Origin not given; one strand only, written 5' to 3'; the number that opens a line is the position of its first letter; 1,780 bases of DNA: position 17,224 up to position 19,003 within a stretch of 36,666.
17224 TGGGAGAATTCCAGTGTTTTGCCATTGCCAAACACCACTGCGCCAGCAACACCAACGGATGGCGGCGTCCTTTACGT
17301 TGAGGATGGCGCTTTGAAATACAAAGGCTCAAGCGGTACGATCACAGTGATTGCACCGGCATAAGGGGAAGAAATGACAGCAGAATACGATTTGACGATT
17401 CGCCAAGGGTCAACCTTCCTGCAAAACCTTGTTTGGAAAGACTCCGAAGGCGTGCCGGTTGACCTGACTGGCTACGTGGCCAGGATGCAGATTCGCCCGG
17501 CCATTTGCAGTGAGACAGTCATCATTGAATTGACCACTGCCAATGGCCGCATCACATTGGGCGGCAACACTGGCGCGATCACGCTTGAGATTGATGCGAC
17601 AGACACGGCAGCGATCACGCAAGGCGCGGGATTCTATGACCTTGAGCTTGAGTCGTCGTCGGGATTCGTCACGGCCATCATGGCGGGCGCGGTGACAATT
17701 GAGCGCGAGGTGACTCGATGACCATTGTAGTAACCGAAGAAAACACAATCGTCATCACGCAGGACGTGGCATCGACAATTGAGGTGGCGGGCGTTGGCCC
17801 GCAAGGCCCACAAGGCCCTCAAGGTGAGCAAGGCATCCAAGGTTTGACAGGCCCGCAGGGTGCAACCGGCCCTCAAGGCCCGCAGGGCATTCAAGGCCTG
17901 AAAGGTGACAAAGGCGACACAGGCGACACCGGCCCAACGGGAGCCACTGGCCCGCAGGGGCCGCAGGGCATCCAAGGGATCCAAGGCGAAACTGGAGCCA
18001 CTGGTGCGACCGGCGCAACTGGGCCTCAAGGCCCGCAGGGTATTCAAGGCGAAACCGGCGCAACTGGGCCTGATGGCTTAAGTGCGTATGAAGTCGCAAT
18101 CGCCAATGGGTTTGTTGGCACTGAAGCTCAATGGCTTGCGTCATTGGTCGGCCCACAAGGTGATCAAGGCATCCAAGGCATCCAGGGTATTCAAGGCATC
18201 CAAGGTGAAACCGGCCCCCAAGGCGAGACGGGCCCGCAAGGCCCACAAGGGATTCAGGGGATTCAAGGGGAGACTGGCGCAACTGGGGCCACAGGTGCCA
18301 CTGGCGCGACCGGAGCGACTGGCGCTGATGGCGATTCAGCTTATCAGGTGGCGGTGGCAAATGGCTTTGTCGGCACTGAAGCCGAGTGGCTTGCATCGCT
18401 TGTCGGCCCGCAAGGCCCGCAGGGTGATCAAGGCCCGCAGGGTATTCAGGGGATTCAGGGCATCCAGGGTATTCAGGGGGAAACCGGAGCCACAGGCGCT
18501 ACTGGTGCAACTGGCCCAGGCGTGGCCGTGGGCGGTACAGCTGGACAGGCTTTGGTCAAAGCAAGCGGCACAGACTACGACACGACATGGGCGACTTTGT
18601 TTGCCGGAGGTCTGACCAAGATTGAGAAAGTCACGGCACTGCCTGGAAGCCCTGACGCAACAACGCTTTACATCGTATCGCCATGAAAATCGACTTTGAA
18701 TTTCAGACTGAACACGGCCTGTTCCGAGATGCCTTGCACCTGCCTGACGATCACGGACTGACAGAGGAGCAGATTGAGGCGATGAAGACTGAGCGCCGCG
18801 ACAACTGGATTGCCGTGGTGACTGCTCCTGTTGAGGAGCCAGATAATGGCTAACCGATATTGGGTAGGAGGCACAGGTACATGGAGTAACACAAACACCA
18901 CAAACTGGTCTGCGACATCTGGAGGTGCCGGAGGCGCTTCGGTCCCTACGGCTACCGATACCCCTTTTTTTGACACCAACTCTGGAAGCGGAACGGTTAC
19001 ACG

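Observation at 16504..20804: A 4.3-kb fibre cassette is wedged between the large terminase and the portal gene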

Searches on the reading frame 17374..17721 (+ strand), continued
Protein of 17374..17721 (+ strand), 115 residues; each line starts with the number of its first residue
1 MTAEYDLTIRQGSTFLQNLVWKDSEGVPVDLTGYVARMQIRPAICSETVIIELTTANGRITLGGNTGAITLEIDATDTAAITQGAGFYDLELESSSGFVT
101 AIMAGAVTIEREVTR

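Call 88: search_solved_structures(query=A1, max_evalue=1, show_alignments=0)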
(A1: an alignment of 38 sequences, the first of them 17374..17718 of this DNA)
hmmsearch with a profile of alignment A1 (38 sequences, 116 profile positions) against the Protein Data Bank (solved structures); distinct sequences matched with E-value up to 1: 5.
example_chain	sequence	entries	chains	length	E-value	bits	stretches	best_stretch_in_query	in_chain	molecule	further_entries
26dk_M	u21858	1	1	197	6.2e-19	71.4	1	28-115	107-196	Structural protein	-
8hqz_Q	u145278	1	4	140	0.005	20.1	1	26-115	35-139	L-shaped tail fiber assembly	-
7qg9_R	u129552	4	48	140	0.021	18.1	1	25-115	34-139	L-shaped tail fiber protein p132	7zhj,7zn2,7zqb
2l8a_A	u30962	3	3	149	0.1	15.9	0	46-83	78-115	Endoglucanase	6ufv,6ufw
1hxv_A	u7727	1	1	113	0.21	14.9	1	32-97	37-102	TRIGGER FACTOR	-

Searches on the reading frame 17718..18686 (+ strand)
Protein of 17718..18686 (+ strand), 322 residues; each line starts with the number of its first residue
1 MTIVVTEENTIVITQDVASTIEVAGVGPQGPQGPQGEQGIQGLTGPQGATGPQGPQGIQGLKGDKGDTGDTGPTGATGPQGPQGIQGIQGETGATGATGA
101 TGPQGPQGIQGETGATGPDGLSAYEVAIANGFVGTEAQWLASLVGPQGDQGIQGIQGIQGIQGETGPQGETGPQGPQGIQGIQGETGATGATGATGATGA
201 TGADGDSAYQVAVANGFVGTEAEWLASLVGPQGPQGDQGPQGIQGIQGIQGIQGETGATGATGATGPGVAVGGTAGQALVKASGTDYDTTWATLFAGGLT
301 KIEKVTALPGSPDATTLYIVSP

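Call 4: search_protein_families(library=pfam, proteins=[window:17718-18686:+], max_evalue=0.01)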
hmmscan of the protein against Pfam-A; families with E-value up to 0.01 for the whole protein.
window:17718-18686:+ (322 aa): 1 family
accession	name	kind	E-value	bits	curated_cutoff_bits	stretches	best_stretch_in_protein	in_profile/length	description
PF01391.23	Collagen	-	1.6e-31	108.3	27.2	4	145-203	1-59/60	Collagen triple helix repeat (20 copies)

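Call 5: search_protein_families(library=phrogs, proteins=[window:17718-18686:+], max_evalue=0.01)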
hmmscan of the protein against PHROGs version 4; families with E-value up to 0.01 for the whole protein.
window:17718-18686:+ (322 aa): 60 families (the best 25 are shown)
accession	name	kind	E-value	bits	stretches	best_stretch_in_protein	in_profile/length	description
phrog_819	-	tail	7e-61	207.6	2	26-163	504-654/1024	tail protein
phrog_6320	-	tail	4.7e-51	175.5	2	27-120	110-206/745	tail fiber protein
phrog_5073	-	tail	4.8e-48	165.4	3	26-130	266-370/519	tail fiber protein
phrog_1806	-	tail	6.8e-36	125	3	145-290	112-255/276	collagen like minor tail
phrog_8745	-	tail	1.9e-32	112.7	3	27-124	1419-1516/1803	tail fiber protein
phrog_30509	-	tail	3.5e-32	112.5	4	145-207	48-113/254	collagen like minor tail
phrog_19976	-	tail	2e-31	110.4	2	107-158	96-147/256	tail assembly protein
phrog_29268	-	unknown function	1.6e-30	106.9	3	18-121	423-527/653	-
phrog_3420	-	unknown function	1.6e-30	106.4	2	23-205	178-357/929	-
phrog_366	-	tail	5.8e-29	102.8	4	26-86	320-380/474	tail fiber protein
phrog_14726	-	tail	8.1e-29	101.8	2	120-202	124-216/537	tail fiber protein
phrog_25979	-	unknown function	1.8e-28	100.6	2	179-251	154-226/521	-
phrog_18350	-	tail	7.6e-28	98.9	4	72-181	99-196/253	tail fiber protein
phrog_15437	-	tail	1.8e-25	90.7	2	105-169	277-341/656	tail fiber protein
phrog_22681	-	DNA, RNA and nucleotide metabolism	2.3e-25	90.3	3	205-266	91-153/157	DNA polymerase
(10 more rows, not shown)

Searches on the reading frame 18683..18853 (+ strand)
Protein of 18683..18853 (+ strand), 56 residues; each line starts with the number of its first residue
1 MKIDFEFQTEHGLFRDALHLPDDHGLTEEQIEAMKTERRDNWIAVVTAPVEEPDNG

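Call 4: search_protein_families(library=pfam, proteins=[window:18683-18853:+], max_evalue=0.01)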
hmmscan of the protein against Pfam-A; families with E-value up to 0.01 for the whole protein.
window:18683-18853:+ (56 aa): 1 family
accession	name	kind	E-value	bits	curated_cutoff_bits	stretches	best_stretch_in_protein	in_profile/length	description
PF10880.13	DUF2673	-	5.1e-05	23.7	20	1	12-48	16-52/82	Protein of unknown function (DUF2673)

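Call 5: search_protein_families(library=phrogs, proteins=[window:18683-18853:+], max_evalue=0.01)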
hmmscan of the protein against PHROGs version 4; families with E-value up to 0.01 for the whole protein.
window:18683-18853:+ (56 aa): 0 families

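Call 98: search_protein_representatives(protein=window:18683-18850:+)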
Query: 56 residues. Proteins with E-value up to 0.001 (for the whole library): 280; up to 1e-10: 35; up to 1e-30: 0. The best 150 are listed.
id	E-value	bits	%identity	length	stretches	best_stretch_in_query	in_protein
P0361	3.4e-18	80.6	50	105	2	3-46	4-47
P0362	1.2e-16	75.8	66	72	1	1-53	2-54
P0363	1.9e-16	75.1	72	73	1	1-50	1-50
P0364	4.1e-16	74.1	65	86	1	1-52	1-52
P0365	1.8e-15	72.1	65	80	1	1-52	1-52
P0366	3.8e-15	71.1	68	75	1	1-53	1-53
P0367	2.2e-14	68.6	65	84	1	1-52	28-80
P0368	2.7e-14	68.4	57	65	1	1-53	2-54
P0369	2.7e-14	68.4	63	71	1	1-54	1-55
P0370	2.9e-14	68.3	60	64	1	1-52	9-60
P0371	3.0e-14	68.3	65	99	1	1-49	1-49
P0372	9.1e-14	66.7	62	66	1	2-53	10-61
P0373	1.2e-13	66.4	67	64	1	1-46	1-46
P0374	1.9e-13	65.8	58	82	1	3-54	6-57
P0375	2.8e-13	65.2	58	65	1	1-52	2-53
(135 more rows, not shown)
